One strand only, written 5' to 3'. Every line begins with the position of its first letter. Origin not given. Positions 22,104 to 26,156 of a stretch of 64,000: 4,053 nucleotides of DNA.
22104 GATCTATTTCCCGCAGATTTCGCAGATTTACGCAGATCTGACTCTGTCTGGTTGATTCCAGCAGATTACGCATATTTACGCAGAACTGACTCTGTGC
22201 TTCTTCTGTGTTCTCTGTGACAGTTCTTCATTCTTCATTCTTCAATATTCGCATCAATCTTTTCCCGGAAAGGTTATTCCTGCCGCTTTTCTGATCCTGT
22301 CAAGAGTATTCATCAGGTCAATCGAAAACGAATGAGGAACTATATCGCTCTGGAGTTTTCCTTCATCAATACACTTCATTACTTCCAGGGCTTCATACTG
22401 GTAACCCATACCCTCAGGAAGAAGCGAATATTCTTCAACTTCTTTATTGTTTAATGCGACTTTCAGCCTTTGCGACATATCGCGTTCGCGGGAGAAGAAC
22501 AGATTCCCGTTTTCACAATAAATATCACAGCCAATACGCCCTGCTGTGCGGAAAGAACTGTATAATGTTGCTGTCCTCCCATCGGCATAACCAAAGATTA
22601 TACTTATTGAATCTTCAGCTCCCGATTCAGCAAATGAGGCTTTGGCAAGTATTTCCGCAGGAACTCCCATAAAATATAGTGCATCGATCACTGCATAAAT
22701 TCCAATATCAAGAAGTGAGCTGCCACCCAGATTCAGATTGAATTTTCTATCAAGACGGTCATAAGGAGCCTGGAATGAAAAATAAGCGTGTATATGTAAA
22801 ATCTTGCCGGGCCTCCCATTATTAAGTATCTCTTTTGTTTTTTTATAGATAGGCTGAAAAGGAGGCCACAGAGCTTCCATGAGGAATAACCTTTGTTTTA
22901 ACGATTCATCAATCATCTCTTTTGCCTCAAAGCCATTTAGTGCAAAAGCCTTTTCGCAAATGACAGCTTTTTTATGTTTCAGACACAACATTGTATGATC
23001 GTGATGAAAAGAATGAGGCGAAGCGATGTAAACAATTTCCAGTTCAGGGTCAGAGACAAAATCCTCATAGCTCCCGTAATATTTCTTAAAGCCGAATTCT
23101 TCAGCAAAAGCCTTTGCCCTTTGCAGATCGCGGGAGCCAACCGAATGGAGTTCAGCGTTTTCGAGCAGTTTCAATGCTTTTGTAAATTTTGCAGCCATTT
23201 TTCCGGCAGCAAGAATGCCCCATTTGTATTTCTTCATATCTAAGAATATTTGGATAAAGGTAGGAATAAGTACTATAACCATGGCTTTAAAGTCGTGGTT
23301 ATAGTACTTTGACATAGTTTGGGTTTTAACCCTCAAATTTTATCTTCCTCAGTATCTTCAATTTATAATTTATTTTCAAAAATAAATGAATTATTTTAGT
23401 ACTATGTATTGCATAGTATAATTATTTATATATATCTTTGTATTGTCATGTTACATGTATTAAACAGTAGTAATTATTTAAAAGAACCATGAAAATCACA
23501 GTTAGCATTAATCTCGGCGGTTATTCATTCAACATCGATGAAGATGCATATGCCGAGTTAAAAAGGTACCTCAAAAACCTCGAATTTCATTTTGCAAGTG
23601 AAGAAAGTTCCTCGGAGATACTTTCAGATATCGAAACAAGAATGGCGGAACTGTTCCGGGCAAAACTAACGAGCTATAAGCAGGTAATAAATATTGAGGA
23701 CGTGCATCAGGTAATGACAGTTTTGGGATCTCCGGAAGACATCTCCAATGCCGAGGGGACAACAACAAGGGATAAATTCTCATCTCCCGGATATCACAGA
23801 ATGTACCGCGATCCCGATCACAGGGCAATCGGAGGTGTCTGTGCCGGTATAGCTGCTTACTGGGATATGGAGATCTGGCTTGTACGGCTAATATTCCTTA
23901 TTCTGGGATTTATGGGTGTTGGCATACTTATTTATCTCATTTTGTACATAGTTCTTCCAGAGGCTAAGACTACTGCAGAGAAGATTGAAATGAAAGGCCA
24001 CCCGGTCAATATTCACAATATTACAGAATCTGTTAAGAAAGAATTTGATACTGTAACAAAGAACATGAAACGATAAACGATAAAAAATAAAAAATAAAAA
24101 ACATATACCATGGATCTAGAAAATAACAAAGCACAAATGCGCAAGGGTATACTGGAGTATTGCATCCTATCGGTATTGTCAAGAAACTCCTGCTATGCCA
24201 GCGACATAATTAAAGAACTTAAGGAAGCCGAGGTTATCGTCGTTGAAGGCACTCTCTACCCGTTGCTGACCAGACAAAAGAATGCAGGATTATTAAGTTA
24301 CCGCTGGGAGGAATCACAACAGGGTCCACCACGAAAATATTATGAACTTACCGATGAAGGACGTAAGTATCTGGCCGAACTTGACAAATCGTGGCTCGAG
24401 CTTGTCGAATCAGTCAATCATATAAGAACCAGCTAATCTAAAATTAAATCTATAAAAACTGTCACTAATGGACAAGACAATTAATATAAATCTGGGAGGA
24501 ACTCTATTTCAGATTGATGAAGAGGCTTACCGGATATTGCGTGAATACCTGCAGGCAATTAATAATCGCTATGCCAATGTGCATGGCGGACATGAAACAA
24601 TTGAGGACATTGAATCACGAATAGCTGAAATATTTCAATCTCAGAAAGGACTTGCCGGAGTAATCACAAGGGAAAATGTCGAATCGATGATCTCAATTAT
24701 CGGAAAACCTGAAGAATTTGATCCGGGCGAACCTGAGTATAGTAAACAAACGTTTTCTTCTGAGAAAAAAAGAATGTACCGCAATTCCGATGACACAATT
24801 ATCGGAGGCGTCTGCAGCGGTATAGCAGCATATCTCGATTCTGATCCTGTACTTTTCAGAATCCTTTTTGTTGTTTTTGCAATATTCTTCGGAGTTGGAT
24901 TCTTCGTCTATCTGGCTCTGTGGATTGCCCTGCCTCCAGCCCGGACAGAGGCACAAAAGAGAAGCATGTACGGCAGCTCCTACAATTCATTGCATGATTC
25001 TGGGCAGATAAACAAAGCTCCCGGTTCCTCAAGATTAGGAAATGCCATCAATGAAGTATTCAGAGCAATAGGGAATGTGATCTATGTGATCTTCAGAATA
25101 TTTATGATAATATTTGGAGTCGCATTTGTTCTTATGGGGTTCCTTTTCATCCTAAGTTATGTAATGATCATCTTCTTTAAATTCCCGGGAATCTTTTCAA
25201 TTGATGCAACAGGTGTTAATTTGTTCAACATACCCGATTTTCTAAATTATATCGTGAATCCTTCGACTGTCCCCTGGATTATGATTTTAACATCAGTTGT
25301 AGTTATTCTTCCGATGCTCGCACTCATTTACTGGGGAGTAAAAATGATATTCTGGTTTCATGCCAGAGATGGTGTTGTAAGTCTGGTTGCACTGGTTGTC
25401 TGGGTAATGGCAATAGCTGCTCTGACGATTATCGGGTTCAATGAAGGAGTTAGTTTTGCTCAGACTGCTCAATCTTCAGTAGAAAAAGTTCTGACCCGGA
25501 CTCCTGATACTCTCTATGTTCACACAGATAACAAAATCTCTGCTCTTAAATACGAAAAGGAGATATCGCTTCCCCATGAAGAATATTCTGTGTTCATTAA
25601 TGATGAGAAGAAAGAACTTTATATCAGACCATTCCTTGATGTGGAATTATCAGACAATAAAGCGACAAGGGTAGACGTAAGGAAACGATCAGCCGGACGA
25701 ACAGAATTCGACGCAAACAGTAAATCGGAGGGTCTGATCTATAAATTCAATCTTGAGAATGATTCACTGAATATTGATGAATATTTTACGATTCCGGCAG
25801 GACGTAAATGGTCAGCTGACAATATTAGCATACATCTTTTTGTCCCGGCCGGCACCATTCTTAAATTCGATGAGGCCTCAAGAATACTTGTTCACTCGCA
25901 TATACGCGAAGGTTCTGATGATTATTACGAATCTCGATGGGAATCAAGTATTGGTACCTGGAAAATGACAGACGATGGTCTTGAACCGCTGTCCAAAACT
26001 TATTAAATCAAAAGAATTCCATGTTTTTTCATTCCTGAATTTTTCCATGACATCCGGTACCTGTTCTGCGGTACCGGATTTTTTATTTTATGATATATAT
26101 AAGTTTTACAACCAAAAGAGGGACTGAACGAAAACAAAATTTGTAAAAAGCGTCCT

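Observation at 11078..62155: Very dense family of palindromic intergenic elements built from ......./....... heptad arrays with a conserved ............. tail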

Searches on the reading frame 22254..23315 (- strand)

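Call 110: search_protein_families(library=pfam, proteins=[window:22254-23315:-], max_evalue=0.0001)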
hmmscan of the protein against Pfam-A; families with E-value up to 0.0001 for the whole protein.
window:22254-23315:- (353 aa): 2 families
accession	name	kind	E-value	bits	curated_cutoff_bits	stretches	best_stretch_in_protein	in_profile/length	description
PF01408.29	GFO_IDH_MocA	-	4.6e-20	72.9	24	1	31-142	2-113/120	Oxidoreductase family, NAD-binding Rossmann fold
PF22725.1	GFO_IDH_MocA_C3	-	1.2e-19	70.9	27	1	157-272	1-123/124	GFO/IDH/MocA C-terminal domain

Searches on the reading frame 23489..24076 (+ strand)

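Call 110: search_protein_families(library=pfam, proteins=[window:23489-24076:+], max_evalue=0.0001)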
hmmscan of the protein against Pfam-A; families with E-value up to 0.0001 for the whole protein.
window:23489-24076:+ (195 aa): 1 family
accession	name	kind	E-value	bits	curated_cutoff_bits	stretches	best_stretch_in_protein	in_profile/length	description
PF04024.17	PspC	-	7.2e-20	71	25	1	104-159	2-58/58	PspC domain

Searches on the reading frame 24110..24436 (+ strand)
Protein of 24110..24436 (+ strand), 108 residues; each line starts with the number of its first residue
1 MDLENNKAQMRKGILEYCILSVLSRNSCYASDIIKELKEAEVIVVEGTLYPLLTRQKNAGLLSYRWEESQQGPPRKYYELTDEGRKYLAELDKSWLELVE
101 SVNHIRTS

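Call 110: search_protein_families(library=pfam, proteins=[window:24110-24436:+], max_evalue=0.0001)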
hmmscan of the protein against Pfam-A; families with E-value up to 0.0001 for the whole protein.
window:24110-24436:+ (108 aa): 1 family
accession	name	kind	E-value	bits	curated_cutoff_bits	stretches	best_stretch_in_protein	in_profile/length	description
PF03551.20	PadR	-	3.6e-20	72.2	27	1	19-90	1-75/75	Transcriptional regulator PadR-like family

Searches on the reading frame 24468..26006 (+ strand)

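Call 110: search_protein_families(library=pfam, proteins=[window:24468-26006:+], max_evalue=0.0001)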
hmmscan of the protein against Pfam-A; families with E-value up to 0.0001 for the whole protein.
window:24468-26006:+ (512 aa): 3 families
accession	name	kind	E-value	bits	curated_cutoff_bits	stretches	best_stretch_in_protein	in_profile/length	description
PF04024.17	PspC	-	6e-22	77.6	25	1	101-157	1-57/58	PspC domain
PF22744.3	Toast-rack_PspC-Cterm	-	6.1e-19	68.5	27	1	390-506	17-129/136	ToastRack found in some PspC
PF22571.1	LiaI-LiaF-TM_PspC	-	8.3e-17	61.7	27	1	189-327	7-139/142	PspC transmembrane region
